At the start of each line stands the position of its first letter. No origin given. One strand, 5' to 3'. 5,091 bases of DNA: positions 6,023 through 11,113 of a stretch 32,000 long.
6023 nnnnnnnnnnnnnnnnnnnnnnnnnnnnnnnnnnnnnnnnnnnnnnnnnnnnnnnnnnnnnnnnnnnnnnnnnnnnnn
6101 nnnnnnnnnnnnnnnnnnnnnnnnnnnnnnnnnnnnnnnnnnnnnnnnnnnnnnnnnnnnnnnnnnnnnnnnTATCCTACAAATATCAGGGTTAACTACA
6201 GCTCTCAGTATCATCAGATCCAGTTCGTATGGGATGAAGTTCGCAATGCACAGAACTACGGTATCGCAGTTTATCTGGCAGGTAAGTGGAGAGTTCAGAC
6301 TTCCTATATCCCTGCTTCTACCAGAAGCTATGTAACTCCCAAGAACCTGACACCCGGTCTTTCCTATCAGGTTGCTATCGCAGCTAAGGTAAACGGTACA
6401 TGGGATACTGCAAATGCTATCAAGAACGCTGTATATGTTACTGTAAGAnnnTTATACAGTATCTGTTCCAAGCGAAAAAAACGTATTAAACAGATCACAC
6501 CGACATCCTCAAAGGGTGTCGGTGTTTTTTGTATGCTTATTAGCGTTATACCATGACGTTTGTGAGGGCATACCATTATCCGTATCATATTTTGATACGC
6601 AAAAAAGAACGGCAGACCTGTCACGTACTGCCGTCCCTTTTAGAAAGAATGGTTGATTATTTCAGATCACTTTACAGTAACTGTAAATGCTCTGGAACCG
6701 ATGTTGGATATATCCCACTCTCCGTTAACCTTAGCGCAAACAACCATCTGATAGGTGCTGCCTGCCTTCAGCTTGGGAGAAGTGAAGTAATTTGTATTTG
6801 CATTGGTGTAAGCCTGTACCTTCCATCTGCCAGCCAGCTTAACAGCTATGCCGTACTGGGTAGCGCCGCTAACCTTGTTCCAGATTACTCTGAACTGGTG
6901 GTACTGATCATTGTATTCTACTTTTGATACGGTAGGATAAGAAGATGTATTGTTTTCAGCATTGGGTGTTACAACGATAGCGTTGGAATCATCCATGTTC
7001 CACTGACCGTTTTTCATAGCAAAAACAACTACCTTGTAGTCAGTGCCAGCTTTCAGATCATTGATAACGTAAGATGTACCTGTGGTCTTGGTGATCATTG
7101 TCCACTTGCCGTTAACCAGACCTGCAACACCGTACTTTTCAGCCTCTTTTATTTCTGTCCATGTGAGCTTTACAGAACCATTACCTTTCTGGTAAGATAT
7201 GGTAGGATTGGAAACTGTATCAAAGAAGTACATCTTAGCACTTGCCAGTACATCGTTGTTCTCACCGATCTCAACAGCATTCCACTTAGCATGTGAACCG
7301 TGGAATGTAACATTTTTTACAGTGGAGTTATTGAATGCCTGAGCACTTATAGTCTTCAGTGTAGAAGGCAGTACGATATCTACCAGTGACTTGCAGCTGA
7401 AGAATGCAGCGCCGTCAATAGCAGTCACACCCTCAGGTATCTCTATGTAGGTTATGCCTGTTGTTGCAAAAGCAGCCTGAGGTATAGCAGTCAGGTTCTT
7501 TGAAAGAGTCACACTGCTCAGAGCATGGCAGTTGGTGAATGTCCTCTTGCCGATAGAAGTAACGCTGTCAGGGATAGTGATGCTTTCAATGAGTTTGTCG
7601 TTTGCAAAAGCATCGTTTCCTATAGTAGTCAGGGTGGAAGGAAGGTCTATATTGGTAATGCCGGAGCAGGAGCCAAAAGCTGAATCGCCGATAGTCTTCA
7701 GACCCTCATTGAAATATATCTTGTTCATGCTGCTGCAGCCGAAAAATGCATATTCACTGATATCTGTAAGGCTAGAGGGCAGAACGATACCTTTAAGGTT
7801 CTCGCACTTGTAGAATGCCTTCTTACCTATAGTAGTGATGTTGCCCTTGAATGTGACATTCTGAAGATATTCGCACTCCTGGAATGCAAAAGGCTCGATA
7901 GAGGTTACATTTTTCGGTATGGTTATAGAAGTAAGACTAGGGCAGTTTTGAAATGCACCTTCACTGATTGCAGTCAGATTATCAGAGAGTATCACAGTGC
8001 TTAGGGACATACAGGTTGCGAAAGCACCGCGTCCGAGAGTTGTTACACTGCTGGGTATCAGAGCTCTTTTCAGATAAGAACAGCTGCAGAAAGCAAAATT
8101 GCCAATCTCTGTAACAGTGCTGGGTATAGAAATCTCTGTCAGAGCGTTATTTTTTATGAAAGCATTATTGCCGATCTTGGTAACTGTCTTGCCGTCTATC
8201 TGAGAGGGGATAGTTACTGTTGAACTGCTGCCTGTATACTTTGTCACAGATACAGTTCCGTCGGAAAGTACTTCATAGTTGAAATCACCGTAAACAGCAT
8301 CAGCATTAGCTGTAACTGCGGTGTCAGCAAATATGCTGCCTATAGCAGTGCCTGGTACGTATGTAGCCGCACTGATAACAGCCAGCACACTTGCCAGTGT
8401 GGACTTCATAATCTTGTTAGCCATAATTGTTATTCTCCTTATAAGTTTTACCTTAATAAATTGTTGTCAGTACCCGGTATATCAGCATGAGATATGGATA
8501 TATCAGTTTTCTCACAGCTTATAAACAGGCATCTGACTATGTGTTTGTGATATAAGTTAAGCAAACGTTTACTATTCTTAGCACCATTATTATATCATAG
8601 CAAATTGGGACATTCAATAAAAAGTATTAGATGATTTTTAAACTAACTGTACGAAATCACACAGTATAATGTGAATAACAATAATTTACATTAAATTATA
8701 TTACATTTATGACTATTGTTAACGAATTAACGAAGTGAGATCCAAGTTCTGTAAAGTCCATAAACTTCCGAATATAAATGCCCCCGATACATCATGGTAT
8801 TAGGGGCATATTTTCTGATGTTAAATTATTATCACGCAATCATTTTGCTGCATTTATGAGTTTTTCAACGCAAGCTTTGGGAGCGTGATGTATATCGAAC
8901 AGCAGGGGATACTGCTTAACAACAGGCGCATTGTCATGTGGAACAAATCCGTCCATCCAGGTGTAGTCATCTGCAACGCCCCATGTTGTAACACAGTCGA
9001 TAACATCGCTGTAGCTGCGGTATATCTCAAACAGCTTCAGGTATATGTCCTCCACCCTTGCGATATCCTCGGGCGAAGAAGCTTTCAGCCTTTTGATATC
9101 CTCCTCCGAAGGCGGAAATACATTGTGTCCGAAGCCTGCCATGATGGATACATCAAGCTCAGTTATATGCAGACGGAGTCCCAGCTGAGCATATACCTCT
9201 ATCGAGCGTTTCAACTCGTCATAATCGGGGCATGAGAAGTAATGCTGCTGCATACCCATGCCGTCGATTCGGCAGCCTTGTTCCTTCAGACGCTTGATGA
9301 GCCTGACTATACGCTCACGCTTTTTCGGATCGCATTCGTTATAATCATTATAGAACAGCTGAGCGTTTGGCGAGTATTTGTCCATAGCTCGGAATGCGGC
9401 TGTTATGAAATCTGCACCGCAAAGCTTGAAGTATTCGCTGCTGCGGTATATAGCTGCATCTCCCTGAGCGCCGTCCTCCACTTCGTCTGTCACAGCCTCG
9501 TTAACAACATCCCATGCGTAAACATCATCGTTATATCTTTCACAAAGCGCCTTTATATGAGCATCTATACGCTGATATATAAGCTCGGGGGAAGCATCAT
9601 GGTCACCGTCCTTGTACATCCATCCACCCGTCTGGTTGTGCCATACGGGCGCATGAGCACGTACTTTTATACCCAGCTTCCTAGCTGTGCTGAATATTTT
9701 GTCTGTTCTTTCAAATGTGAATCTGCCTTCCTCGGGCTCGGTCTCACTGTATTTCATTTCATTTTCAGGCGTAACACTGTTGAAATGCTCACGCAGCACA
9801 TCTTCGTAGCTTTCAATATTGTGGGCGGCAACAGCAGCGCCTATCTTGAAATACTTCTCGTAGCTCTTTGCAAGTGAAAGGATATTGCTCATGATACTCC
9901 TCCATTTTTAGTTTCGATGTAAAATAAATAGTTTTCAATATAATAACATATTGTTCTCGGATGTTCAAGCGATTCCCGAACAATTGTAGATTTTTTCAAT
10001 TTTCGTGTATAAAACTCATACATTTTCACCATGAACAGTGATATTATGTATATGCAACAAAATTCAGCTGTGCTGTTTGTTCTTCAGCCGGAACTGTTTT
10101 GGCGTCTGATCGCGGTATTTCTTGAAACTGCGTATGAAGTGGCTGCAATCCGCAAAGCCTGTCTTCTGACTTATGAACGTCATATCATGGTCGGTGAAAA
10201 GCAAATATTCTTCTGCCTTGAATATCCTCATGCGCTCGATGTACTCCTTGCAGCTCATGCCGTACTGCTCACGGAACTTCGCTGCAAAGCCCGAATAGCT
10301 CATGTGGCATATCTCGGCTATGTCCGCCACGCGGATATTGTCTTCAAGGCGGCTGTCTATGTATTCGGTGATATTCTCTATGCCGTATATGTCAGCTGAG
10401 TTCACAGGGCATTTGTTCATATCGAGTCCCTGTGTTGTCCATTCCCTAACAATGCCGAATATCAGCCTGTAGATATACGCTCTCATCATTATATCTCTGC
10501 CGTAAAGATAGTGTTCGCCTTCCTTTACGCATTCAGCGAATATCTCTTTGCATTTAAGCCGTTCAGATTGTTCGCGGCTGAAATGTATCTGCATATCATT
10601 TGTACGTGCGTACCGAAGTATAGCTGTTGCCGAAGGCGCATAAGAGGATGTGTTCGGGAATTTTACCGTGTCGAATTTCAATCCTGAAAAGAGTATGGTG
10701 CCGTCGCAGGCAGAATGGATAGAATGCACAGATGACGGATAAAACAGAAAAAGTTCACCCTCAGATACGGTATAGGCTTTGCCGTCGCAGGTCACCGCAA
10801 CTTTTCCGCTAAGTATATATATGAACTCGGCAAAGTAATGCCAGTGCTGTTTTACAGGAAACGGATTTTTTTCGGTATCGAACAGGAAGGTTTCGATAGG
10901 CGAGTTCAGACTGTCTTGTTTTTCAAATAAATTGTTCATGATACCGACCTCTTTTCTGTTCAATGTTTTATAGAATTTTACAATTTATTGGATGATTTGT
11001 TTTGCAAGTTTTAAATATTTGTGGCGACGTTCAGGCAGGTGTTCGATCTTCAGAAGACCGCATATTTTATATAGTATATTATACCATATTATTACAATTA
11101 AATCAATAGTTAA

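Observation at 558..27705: One Fn3-like module of about 90 aa is appended to five secreted proteins, in two sub-types that track protein class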

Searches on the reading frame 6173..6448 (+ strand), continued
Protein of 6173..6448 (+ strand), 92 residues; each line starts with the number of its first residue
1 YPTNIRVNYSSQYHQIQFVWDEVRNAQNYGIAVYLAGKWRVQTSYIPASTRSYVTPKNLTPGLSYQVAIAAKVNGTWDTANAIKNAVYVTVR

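Call 32: search_protein_families(library=pfam, proteins=[L052:4366-6270:+, L068:4627-6270:+, L012:6535-8469:+, L032:3611-6367:-, L067:6294-6608:+, L067:6607-9402:+, L070:2248-6276:+], max_evalue=0.00001)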
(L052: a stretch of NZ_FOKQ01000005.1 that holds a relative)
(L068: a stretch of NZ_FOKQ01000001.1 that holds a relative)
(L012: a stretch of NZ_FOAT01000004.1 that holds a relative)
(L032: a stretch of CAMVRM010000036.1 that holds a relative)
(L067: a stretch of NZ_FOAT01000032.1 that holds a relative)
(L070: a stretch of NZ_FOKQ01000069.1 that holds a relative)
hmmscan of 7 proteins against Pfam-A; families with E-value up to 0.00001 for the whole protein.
L052:4366-6270:+ (635 aa): 1 family
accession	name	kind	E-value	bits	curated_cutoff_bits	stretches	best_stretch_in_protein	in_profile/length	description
PF00150.24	Cellulase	-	2.6e-42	145.6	23.5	1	102-470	1-272/272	Cellulase (glycosyl hydrolase family 5)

L068:4627-6270:+ (548 aa): 1 family
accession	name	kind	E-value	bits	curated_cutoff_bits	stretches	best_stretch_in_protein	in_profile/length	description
PF07745.19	Glyco_hydro_53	-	1.6e-109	366.4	24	1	78-439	1-340/340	Glycosyl hydrolase family 53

L012:6535-8469:+ (645 aa): 2 families
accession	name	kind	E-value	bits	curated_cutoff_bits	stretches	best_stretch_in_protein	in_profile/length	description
PF16116.10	DUF4832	-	5.9e-44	150.8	29.2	1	289-524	1-216/216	Domain of unknown function (DUF4832)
PF16173.10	DUF4874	-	2.3e-27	96.1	30.1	1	66-263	1-158/159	Domain of unknown function (DUF4874)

L032:3611-6367:- (919 aa): 4 families
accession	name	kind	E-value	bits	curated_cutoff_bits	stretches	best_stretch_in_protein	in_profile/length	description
PF14200.12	RicinB_lectin_2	-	2.7e-37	127.7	25.6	4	671-753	2-87/89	Ricin-type beta-trefoil lectin domain-like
PF04616.20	Glyco_hydro_43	-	4e-28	99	32.2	2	204-408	117-288/288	Glycosyl hydrolases family 43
PF16369.11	GH43_C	-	9.1e-23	81.1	23.4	1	413-525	2-100/100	C-terminal lipocalin-like domain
PF00652.28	Ricin_B_lectin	-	5.3e-11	43.2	29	0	648-765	14-126/126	Ricin-type beta-trefoil lectin domain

L067:6294-6608:+ (105 aa): 0 families

L067:6607-9402:+ (932 aa): 2 families
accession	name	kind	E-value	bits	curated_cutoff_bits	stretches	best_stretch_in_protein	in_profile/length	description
PF00754.31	F5_F8_type_C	-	4.9e-34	117.6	28.2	2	708-816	4-119/127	F5/8 type C domain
PF22633.2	F5_F8_type_C_2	-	4.7e-22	78.9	27.8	2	720-806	1-90/91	NedA-like, galactose-binding domain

L070:2248-6276:+ (1343 aa): 2 families
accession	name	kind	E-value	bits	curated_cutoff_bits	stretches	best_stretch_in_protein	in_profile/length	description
PF00544.25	Pectate_lyase_4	-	1.1e-49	169.4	24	2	239-401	38-211/211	Pectate lyase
PF18283.7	CBM77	-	1.3e-36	125.7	25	1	594-697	3-108/108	Carbohydrate binding module 77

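Call 46: predict_structure(alignment_id=A3)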
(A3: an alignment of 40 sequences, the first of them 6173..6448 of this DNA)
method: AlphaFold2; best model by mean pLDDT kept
length: 92 residues; sequences in the alignment: 40
mean_pLDDT: 94.0   pTM: 0.83
mean pLDDT of the five models: 94.0, 93.2, 92.0, 91.0, 90.3
residues with pLDDT >= 90: 80; 70-90: 12; 50-70: 0; < 50: 0
segments of 3 or more residues with pLDDT < 50: none
pLDDT, mean of each block of 10 residues (from residue 1): 93 92 97 94 96 93 94 95 94 86
secondary structure, 60 per line:
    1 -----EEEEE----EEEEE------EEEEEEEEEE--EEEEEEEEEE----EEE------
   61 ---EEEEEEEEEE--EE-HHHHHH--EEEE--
elements in order: E6-10 E15-19 E26-35 E38-47 E52-54 E64-73 H79-84 E87-90
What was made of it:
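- On Fn3 (PF00041): The AlphaFold model has pLDDT 94 with strands A-G (call 46).
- The AlphaFold model has pLDDT 94 and pTM 0.83 (call 46).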

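Call 49: fold_search(model_id=the predicted structure, library=pdb)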
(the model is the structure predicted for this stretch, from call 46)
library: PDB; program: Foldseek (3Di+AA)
matches with E <= 10: 1461; with E <= 0.001: 34
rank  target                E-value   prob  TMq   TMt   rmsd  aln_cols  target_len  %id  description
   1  5n48_B                1.4e-04  1.00  0.71  0.71   3.0        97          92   16  Structure of Anticalin N9B in complex with extra-domain B of human oncofetal fibronectin (released 2018-02-14)
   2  4u3h                  1.6e-04  1.00  0.72  0.67   2.3        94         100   22  Crystal structure of FN3con (released 2015-02-11)
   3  7t0r_I                2.0e-04  1.00  0.63  0.62   5.0        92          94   20  Crystal structure of the anti-CD4 adnectin 6940_B01 as a complex with the extracellular domains of CD4 and ibalizumab  (released 2022-01-12)
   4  7t0r_G                2.2e-04  1.00  0.71  0.71   2.8        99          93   18  Crystal structure of the anti-CD4 adnectin 6940_B01 as a complex with the extracellular domains of CD4 and ibalizumab  (released 2022-01-12)
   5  5g56                  2.4e-04  1.00  0.68  0.10   2.5        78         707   18  THE TETRA-MODULAR CELLULOSOMAL ARABINOXYLANASE CtXyl5A STRUCTURE AS REVEALED BY X-RAY CRYSTALLOGRAPHY (released 2016-06-29)
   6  4wtw_A                2.4e-04  1.00  0.65  0.63   2.8        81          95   21  Crystal structure of the third FnIII domain of integrin beta4 (released 2015-02-11)
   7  2yrz_MODEL_1_A        3.2e-04  1.00  0.74  0.60   2.8        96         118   19  Solution structure of the fibronectin type III domain of human Integrin beta-4 (released 2008-04-08)
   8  4wtw_B                3.7e-04  1.00  0.65  0.64   2.8        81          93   21  Crystal structure of the third FnIII domain of integrin beta4 (released 2015-02-11)
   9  7t0o_O                4.2e-04  1.00  0.71  0.69   2.8       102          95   19  cryoEM reconstruction of the HIV gp140 in complex with the extracellular domains of CD4 and the adnectin domain of Com (released 2022-01-12)
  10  6bqo_C                4.2e-04  1.00  0.66  0.65   4.0        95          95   17  Structure of a dual topology fluoride channel with monobody S8 (released 2018-03-07)
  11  6cpg_B                4.4e-04  1.00  0.68  0.70   3.2        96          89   17  Structure of dephosphorylated Aurora A (122-403) in complex with inhibiting monobody and AT9283 in an inactive conform (released 2018-06-27)
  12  5n48_D                4.6e-04  1.00  0.72  0.71   3.0        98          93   16  Structure of Anticalin N9B in complex with extra-domain B of human oncofetal fibronectin (released 2018-02-14)
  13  6hyf_A                5.2e-04  1.00  0.72  0.64   2.7        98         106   17  Crystal structure of the third FNIII domain from rat beta4 integrin, a binding site for periaxin (released 2019-05-08)
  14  5j7k_B                5.2e-04  1.00  0.68  0.69   3.6        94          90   22  Loop grafting onto a highly stable FN3 scaffold (released 2016-08-17)
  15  7jgu                  5.5e-04  1.00  0.75  0.76   2.2        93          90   19  Structure of FN3tt mut (released 2021-07-21)
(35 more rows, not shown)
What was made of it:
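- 6173..6448 (+): Single C-terminal E-type CBM37 of the GH5 cellulase (ORF 4517-6451; ADU21423, Rumal_0896). AlphaFold pLDDT 94 with an Fn3 fold (calls 46, 49).
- On Fn3 (PF00041): The Foldseek top 50 are all Fn3 domains or monobodies, TMq 0.58-0.75 (call 49).
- Closest known: Fibronectin type III domain. Same: Fold: model TM about 0.7 to many Fn3 structures (call 49).
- The best PDB matches are Fn3 domains, TM about 0.7 (call 49). Fn3 fold (calls 46, 49).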

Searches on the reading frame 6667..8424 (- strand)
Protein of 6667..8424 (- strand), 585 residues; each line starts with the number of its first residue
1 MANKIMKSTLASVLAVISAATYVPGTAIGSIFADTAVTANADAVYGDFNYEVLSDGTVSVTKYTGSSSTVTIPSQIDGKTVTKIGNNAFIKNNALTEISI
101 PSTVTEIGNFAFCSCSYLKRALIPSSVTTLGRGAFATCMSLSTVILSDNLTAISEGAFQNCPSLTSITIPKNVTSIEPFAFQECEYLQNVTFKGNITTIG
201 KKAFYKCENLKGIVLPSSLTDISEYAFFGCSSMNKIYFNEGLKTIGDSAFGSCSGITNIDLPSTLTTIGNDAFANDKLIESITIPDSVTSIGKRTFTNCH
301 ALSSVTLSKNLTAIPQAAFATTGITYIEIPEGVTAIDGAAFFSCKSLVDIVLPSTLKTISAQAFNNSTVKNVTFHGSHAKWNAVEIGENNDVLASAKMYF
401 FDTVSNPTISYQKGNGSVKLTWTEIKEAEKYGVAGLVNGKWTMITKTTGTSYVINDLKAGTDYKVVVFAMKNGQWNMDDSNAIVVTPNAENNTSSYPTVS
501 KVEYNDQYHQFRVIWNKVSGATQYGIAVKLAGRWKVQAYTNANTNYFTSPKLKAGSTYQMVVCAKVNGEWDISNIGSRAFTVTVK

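Call 7: search_protein_families(library=pfam, proteins=[window:6667-8424:-], max_evalue=0.1)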
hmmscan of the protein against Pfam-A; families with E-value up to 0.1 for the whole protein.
window:6667-8424:- (585 aa): 9 families
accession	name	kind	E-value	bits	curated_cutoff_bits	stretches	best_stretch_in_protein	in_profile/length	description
PF13306.12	LRR_5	-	1.5e-93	309.8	27.7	3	151-277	1-124/127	BspA type Leucine rich repeat region (6 copies)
PF13855.12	LRR_8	-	1.3e-20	73.3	27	2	126-172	12-59/61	Leucine rich repeat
PF00041.27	fn3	-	2.9e-07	31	25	1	404-481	3-79/84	Fibronectin type III domain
PF21910.2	GH85_C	-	0.00032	21.5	27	0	417-458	18-60/95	GH85 endohexosaminidases, C-terminal domain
PF21756.2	DacZ_T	-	0.0024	18.4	27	0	189-220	32-63/106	Probable sensor domain DacZ_T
PF25059.1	FN3_DSCAM-DSCAML_C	-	0.034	14.9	39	0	440-472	34-67/89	DSCAM/DSCAML C-terminal Fn3-like domain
PF21496.2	MIC5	-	0.062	13.9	27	0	320-337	41-58/74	Microneme protein MIC5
PF21061.3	Reovirus_L2_7th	-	0.096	13.1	27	0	461-491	26-56/99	Reovirus core-spike protein lambda-2 (L2), 7th domain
PF09732.14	CactinC_cactus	-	0.097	13.1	30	0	440-481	60-101/125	Cactus-binding C-terminus of cactin protein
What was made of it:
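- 6964..7209 (-): Upstream U-type module of the BspA-type LRR protein (ORF 8424-6667; ADU21424, Rumal_0897). LRR_5 309.8 bits in the same protein (call 7).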

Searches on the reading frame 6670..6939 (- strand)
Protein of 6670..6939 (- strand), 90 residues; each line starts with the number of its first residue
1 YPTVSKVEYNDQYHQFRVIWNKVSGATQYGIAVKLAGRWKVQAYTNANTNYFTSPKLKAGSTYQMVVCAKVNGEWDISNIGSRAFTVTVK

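Call 9: search_protein_families(library=pfam, proteins=[window:6670-6939:-], max_evalue=10)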
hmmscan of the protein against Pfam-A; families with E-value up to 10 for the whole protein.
window:6670-6939:- (90 aa): 1 family
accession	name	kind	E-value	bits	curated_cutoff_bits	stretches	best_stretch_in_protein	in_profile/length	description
PF00041.27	fn3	-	0.0045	17.6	25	1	10-73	10-72/84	Fibronectin type III domain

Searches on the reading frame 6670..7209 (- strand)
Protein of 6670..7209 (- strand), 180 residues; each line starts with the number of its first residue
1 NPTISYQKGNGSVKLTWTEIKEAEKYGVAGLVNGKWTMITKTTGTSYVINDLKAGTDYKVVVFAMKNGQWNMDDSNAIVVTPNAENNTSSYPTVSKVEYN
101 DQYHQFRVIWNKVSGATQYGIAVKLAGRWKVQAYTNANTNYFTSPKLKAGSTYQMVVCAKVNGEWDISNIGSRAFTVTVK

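Call 48: predict_structure(alignment_id=A4)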
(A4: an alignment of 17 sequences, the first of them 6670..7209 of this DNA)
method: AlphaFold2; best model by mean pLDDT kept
length: 180 residues; sequences in the alignment: 17
mean_pLDDT: 91.1   pTM: 0.54
mean pLDDT of the five models: 91.1, 90.7, 90.1, 90.2, 89.1
residues with pLDDT >= 90: 129; 70-90: 45; 50-70: 4; < 50: 2
segments of 3 or more residues with pLDDT < 50: none
pLDDT, mean of each block of 10 residues (from residue 1): 89 93 96 94 95 88 97 95 65 93 95 89 94 92 95 95 84 92
secondary structure, 60 per line:
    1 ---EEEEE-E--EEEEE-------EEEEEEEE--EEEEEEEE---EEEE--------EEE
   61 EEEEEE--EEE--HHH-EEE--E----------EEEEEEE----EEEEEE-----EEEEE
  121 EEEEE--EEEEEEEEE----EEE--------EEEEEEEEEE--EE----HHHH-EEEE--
elements in order: E4-8 E13-17 E25-32 E35-42 E46-49 E58-66 E69-71 E78-80 E94-100 E105-110 E116-125 E128-136 E141-143 E152-161 H170-173 E175-178
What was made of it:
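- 6670..6939 (-): Terminal T-type CBM37 of the LRR protein. In the tandem model both domains are confident and the linker is weak (call 48).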

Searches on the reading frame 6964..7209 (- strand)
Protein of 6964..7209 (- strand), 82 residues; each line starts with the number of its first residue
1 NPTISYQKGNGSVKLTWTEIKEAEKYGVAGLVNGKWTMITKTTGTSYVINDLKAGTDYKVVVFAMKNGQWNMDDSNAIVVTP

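Call 9: search_protein_families(library=pfam, proteins=[window:6964-7209:-], max_evalue=10)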
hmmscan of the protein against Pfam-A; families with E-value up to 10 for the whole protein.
window:6964-7209:- (82 aa): 7 families
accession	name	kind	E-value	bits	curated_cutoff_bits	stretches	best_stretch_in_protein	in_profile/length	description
PF00041.27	fn3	-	8.2e-06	26.4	25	1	4-77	8-80/84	Fibronectin type III domain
PF21910.2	GH85_C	-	0.0023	18.8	27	1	12-54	18-61/95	GH85 endohexosaminidases, C-terminal domain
PF25059.1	FN3_DSCAM-DSCAML_C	-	0.012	16.3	39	1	34-66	33-66/89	DSCAM/DSCAML C-terminal Fn3-like domain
PF10179.15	NDNF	-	0.051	14.1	27.3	1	33-68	77-112/127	Neuron-derived neurotrophic factor, first Fn(III) domain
PF16656.11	Pur_ac_phosph_N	-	0.11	13.6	30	1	4-70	30-85/93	Purple acid Phosphatase, N-terminal domain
PF09732.14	CactinC_cactus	-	0.13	12.7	30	1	34-76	59-101/125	Cactus-binding C-terminus of cactin protein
PF07198.17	DUF1410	-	0.17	12.7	25.5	1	37-66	24-54/61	Protein of unknown function (DUF1410)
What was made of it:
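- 6964..7209 (-): Pfam fn3 26.4 bits (call 9).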

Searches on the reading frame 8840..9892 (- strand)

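Call 32: search_protein_families(library=pfam, proteins=[window:8840-9892:-], max_evalue=0.00001)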
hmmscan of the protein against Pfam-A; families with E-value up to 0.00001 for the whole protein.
window:8840-9892:- (350 aa): 1 family
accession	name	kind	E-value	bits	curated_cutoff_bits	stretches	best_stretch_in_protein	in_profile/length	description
PF00331.26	Glyco_hydro_10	-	8e-83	278.7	22.1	1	6-347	1-310/311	Glycosyl hydrolase family 10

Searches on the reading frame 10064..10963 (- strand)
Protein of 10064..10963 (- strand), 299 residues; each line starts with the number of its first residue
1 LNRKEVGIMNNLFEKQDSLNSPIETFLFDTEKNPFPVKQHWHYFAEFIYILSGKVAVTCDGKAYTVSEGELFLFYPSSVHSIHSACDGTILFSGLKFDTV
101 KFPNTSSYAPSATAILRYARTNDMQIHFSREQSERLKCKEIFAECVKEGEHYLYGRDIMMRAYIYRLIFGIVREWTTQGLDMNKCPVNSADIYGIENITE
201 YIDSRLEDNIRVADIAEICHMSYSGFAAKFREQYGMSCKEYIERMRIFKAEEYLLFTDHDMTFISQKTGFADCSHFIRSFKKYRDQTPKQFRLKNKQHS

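Call 62: search_protein_families(library=pfam, proteins=[window:10064-10963:-], max_evalue=0.0001)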
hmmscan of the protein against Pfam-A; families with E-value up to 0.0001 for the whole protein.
window:10064-10963:- (299 aa): 5 families
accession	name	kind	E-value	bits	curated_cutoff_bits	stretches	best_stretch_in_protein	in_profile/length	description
PF12833.13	HTH_18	-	2.8e-18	66.4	33.6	1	215-292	1-78/80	Helix-turn-helix domain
PF00165.29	HTH_AraC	-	1.7e-14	53.9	26.6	1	204-242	3-41/42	Bacterial regulatory helix-turn-helix proteins, AraC family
PF02311.25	AraC_binding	-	6.2e-11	42.6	21.1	1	38-89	17-68/135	AraC-like ligand binding domain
PF07883.17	Cupin_2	-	2.6e-10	40.3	27.2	1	38-85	12-59/70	Cupin domain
PF05899.18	Cupin_3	-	1.3e-05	25.2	23.5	1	40-77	20-59/74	EutQ-like cupin domain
